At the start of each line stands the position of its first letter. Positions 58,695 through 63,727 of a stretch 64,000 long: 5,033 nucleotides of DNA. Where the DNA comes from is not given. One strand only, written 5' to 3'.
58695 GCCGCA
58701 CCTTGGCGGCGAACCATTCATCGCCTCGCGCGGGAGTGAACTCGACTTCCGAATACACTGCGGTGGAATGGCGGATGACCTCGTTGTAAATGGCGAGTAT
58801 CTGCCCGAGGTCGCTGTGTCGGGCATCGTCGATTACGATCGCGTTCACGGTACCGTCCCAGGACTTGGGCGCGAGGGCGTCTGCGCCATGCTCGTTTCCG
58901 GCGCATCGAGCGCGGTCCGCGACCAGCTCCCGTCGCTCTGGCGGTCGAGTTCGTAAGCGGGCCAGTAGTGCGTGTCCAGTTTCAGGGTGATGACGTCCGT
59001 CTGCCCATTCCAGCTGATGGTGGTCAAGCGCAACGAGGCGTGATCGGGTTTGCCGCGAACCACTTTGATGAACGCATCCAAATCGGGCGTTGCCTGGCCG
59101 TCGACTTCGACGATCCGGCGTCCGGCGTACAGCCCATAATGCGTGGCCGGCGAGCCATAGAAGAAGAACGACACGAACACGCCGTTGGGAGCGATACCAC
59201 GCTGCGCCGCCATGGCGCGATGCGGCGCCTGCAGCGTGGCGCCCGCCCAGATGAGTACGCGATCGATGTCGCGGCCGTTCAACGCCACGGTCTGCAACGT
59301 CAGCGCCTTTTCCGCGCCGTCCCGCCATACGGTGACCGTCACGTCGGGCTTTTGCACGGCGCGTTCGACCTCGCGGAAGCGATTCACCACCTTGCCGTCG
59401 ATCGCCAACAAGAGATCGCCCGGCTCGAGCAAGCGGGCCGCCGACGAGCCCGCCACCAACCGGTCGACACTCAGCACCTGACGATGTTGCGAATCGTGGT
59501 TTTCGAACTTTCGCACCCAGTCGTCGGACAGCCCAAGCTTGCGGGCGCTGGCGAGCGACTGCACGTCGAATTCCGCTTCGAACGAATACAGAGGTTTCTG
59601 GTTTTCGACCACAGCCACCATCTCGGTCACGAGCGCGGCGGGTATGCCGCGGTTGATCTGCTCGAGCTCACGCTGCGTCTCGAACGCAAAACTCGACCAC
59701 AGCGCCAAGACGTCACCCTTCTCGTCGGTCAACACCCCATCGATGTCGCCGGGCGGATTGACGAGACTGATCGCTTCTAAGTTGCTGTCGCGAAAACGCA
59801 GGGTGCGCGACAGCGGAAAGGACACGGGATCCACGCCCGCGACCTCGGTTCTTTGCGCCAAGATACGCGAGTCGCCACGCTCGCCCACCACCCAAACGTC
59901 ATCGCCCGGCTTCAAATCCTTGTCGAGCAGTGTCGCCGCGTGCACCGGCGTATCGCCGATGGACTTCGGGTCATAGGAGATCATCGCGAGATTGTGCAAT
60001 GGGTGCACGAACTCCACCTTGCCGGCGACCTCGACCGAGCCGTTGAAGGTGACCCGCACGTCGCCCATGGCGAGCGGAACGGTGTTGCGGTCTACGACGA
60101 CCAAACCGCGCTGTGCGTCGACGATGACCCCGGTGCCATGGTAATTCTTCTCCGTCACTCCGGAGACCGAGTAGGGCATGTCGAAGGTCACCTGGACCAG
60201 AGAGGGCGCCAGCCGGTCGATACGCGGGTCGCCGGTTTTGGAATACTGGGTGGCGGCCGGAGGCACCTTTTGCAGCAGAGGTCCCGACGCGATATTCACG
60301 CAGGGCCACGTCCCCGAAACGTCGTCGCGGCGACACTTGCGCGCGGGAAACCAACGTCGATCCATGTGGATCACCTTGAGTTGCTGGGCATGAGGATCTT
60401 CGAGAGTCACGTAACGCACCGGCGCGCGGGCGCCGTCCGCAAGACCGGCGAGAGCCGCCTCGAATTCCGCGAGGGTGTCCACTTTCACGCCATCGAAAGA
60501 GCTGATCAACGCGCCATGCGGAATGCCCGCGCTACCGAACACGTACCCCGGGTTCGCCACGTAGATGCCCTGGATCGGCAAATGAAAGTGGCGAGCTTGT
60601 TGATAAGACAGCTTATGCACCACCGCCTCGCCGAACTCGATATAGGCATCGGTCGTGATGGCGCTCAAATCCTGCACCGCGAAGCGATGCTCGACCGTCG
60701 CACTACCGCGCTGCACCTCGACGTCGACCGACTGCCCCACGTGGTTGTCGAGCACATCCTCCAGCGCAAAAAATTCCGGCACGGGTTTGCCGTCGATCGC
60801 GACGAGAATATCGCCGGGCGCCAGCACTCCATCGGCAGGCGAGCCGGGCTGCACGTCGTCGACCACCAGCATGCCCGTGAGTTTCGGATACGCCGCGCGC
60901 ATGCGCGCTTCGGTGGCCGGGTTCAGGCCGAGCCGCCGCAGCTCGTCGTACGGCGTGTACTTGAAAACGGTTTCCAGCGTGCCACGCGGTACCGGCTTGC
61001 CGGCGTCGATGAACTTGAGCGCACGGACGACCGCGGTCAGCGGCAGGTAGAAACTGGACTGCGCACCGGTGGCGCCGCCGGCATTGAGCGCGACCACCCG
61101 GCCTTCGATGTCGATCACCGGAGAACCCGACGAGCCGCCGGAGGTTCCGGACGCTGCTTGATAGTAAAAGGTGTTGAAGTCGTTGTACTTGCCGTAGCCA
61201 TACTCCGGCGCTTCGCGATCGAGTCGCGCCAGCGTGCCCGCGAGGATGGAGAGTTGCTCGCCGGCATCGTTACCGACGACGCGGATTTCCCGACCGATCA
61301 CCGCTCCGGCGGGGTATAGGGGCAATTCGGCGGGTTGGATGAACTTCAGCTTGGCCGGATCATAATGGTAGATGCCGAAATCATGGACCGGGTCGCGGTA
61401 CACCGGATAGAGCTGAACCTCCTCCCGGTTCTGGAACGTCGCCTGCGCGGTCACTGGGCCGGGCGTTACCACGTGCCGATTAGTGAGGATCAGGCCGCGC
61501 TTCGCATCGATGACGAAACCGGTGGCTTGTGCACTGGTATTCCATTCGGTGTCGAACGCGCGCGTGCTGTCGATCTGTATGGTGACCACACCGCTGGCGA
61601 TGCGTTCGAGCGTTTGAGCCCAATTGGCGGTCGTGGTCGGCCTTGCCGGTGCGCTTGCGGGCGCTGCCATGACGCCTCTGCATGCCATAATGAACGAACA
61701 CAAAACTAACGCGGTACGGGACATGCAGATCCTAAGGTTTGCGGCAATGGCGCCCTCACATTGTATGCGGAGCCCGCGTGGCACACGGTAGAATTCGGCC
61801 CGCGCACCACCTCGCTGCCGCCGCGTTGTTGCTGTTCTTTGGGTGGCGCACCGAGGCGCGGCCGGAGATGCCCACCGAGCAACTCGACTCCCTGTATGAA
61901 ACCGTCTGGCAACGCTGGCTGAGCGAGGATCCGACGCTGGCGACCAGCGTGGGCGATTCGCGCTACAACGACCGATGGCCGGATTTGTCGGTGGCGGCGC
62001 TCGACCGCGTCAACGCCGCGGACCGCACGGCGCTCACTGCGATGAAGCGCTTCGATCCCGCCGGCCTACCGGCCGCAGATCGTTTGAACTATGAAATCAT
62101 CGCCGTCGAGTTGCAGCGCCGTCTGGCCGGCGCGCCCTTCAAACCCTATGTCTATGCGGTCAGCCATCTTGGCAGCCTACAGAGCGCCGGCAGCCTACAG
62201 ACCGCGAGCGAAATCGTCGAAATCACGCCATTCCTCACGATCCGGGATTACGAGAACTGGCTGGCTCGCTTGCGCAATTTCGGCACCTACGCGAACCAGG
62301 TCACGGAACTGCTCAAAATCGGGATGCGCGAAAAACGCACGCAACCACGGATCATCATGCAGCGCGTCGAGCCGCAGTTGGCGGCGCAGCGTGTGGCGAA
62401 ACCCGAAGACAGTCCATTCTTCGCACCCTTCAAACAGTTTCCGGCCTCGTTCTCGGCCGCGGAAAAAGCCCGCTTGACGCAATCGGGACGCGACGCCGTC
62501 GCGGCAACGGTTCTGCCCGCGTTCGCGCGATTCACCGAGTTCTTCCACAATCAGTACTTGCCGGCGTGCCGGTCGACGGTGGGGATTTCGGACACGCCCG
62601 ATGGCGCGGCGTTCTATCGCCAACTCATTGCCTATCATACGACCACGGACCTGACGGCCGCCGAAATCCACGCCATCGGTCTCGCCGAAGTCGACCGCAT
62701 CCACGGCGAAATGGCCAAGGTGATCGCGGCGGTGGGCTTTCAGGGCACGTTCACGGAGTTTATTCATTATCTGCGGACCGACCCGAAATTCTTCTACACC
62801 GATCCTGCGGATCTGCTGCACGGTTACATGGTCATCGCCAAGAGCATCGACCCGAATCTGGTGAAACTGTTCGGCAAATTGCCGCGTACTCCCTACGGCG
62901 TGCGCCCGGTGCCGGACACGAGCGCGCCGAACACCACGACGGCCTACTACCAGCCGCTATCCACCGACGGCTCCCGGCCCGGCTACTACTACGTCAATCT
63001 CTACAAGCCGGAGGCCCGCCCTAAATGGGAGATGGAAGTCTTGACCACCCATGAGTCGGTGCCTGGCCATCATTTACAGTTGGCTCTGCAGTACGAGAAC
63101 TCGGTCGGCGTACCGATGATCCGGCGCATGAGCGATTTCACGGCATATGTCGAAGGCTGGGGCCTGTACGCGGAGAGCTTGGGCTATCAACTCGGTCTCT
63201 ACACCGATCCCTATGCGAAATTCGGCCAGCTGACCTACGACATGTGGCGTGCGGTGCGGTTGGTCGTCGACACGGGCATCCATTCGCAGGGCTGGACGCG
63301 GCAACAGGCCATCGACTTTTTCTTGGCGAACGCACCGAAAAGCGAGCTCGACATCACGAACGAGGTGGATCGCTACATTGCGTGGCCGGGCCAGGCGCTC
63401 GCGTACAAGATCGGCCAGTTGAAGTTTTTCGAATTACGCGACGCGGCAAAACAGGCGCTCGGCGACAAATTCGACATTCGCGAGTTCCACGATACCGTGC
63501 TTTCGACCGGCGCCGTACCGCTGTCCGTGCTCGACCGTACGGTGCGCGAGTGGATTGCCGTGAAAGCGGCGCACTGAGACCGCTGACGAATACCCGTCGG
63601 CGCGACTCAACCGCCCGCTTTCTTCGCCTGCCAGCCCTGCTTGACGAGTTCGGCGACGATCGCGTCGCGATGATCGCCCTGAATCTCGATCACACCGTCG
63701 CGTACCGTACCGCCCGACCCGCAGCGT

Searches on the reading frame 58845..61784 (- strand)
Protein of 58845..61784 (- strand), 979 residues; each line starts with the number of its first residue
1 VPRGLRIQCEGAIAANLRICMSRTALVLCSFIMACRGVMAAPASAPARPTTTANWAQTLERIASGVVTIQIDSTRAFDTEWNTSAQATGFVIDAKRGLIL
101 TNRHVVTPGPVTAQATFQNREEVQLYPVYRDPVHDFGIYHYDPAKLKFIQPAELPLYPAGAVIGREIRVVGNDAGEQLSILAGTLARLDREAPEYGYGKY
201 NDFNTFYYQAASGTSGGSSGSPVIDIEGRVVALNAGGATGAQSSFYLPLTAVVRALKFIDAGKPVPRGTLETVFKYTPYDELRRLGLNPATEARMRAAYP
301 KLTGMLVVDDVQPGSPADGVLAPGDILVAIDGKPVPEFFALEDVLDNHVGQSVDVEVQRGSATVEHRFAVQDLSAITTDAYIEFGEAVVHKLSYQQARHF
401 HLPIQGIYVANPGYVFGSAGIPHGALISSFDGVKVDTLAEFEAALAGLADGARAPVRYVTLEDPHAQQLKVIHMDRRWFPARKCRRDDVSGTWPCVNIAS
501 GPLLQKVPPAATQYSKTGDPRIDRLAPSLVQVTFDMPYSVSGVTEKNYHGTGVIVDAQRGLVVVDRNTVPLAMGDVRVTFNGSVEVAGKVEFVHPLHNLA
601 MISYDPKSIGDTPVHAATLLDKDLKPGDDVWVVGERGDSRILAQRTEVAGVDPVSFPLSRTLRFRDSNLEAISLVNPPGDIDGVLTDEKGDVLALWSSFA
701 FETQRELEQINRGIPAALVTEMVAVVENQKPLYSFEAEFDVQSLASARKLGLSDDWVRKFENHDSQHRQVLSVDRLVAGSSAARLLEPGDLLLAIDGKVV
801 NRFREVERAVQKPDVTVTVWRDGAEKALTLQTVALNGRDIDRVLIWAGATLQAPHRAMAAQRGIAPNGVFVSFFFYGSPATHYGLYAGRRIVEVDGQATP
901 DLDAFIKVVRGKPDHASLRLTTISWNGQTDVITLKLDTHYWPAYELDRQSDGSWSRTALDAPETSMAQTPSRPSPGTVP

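Call 57: search_protein_families(library=pfam, proteins=[window:58845-61784:-], max_evalue=0.0001)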
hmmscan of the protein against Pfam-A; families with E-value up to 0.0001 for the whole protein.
window:58845-61784:- (979 aa): 8 families
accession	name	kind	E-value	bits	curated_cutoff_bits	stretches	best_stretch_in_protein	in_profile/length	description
PF13365.12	Trypsin_2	-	2.1e-29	103.5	27.6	1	87-233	1-144/144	Trypsin-like peptidase domain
PF17820.7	PDZ_6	-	7.4e-25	86.9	27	2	307-359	1-54/54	PDZ domain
PF12812.13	PDZ_1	-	9.4e-25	86.9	28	2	375-450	1-77/78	PDZ-like domain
PF13180.12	PDZ_2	-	1.1e-18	67.7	27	1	304-365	12-75/80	PDZ domain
PF00595.29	PDZ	-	3.3e-15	56.6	23.2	0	304-341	25-62/81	PDZ domain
PF14685.13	PDZ_Tricorn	-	1.7e-09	38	25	0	319-366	37-84/88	Tricorn protease PDZ domain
PF00089.32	Trypsin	-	1.7e-05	25.2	20.6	1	84-251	24-215/220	Trypsin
PF19805.5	DUF6288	-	4.5e-05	23.2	26.3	0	307-335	4-32/402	Family of unknown function (DUF6288)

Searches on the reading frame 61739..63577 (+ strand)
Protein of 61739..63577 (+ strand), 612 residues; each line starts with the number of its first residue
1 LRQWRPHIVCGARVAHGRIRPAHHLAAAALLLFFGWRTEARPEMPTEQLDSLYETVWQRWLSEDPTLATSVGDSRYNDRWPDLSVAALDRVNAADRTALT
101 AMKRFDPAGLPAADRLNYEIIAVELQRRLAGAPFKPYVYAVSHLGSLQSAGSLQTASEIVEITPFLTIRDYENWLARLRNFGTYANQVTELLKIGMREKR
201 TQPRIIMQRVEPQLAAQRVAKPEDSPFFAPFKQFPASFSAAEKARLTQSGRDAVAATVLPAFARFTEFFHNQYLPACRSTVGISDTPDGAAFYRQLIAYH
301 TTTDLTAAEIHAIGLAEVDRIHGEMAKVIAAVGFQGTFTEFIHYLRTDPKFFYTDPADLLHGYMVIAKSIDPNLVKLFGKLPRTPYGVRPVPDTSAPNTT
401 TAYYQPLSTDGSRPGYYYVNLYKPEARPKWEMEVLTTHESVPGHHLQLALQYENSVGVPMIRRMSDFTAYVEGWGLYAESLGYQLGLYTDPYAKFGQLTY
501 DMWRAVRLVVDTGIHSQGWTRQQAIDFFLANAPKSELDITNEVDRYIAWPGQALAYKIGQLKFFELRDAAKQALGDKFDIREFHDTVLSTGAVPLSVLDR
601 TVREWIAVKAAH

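Call 57: search_protein_families(library=pfam, proteins=[window:61739-63577:+], max_evalue=0.0001)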
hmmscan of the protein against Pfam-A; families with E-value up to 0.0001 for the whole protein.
window:61739-63577:+ (612 aa): 1 family
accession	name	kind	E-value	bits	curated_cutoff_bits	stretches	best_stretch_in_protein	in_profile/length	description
PF05960.17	DUF885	-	3.8e-180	601.5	32.4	1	65-602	1-532/532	Bacterial protein of unknown function (DUF885)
